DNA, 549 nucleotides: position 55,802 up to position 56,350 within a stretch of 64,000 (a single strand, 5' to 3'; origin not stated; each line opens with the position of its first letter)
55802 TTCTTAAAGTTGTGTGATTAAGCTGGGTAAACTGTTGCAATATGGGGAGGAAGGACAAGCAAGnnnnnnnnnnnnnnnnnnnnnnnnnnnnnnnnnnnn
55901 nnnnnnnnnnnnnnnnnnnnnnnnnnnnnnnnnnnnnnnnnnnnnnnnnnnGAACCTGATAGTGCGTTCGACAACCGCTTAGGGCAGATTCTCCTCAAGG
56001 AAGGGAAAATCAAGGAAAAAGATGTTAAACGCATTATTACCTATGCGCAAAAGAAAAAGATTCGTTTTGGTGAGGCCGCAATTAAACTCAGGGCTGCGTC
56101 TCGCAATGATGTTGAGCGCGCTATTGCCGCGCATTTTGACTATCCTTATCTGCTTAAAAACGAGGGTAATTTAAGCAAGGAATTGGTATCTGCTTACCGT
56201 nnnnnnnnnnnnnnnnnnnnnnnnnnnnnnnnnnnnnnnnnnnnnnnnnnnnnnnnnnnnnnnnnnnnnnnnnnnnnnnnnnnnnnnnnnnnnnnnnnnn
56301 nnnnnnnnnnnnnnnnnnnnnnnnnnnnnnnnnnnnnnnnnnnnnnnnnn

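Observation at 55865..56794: Putative c-di-GMP-sensing MshEN-like domain fused to a BY-kinase-type ATPase with a K-to-R Walker A substitution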

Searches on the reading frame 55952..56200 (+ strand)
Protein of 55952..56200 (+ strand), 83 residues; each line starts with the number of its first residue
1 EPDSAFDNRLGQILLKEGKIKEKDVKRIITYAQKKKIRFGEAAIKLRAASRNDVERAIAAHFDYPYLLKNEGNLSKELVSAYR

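Call 59: predict_structure(alignment_id=A2)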
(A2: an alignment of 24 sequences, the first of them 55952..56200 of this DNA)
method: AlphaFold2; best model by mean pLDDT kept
length: 83 residues; sequences in the alignment: 24
mean_pLDDT: 79.9   pTM: 0.63
mean pLDDT of the five models: 79.9, 76.1, 72.5, 72.4, 71.4
residues with pLDDT >= 90: 44; 70-90: 15; 50-70: 16; < 50: 8
segments of 3 or more residues with pLDDT < 50: 67-69, 81-83
pLDDT, mean of each block of 10 residues (from residue 1): 77 92 94 94 96 88 56 53 47
secondary structure, 60 per line:
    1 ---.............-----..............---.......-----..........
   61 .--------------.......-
elements in order: H4-16 H22-35 H39-45 H51-61 H76-82

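Call 62: fold_search(model_id=the predicted structure, library=pdb)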
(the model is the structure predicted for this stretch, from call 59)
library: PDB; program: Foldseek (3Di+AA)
matches with E <= 10: 51; with E <= 0.001: 0
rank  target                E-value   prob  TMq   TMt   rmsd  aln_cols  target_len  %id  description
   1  5htl_B                9.2e-02  1.00  0.63  0.38   0.9        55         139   24  Structure of MshE with cdg (released 2016-10-05)
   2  8pfa_A                2.9e-01  1.00  0.59  0.36   1.1        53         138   23  X-ray structure of the Thermus thermophilus K167R mutant of the PilF-GSPIIB domain in the c-di-GMP bound state (released 2024-06-26)
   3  8pfa_B                3.1e-01  0.99  0.59  0.36   1.1        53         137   23  X-ray structure of the Thermus thermophilus K167R mutant of the PilF-GSPIIB domain in the c-di-GMP bound state (released 2024-06-26)
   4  8pdk_A                3.8e-01  0.99  0.56  0.34   1.2        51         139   22  X-ray structure of the Thermus thermophilus PilF-GSPIIB domain in the c-di-GMP bound state (released 2024-06-26)
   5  9glg_A                3.8e-01  0.96  0.59  0.37   3.6        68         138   20  X-ray structure of the Thermus thermophilus Q218E mutant of the PilF-GSPIIB domain in the c-di-GMP bound state (released 2025-06-25)
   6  7lkn_A                3.8e-01  0.87  0.56  0.34   6.2        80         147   15  The PilB(N-terminal_P70S mutant)-PilZ complex (SeMet) (released 2021-08-11)
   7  9gl5_A                4.0e-01  0.99  0.58  0.36   1.1        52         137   21  X-ray structure of the Thermus thermophilus Q190E mutant of the PilF-GSPIIB domain in the c-di-GMP bound state (released 2025-06-25)
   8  8pkz_MODEL_1_A        4.6e-01  0.98  0.58  0.34   1.9        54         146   22  NMR solution structure of PilF-GSPIIB in the c-di-GMP bound state (released 2024-07-10)
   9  7lkm_B                5.2e-01  0.96  0.56  0.33   1.8        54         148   15  The PilB(N-terminal_P70S mutant)-PilZ complex of the Type IV pilus from Xanthomonas citri (released 2021-08-11)
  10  8pdk_B                5.9e-01  0.98  0.58  0.36   1.1        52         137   21  X-ray structure of the Thermus thermophilus PilF-GSPIIB domain in the c-di-GMP bound state (released 2024-06-26)
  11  7lko_A                5.9e-01  0.82  0.57  0.34   5.6        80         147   16  The PilB(N-terminal)-PilZ complex of the Type IV pilus from Xanthomonas citri (2.9 A) (released 2021-08-11)
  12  9glg_B                6.7e-01  0.97  0.57  0.36   1.2        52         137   21  X-ray structure of the Thermus thermophilus Q218E mutant of the PilF-GSPIIB domain in the c-di-GMP bound state (released 2025-06-25)
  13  5htl_A                9.2e-01  0.96  0.59  0.36   1.0        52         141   25  Structure of MshE with cdg (released 2016-10-05)
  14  8pe0_A                9.2e-01  0.95  0.55  0.33   1.2        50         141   22  X-ray structure of the Thermus thermophilus K167L mutant of the PilF-GSPIIB domain in the c-di-GMP bound state (released 2024-06-26)
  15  7lkm_A                1.2e+00  0.84  0.55  0.33   1.8        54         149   15  The PilB(N-terminal_P70S mutant)-PilZ complex of the Type IV pilus from Xanthomonas citri (released 2021-08-11)
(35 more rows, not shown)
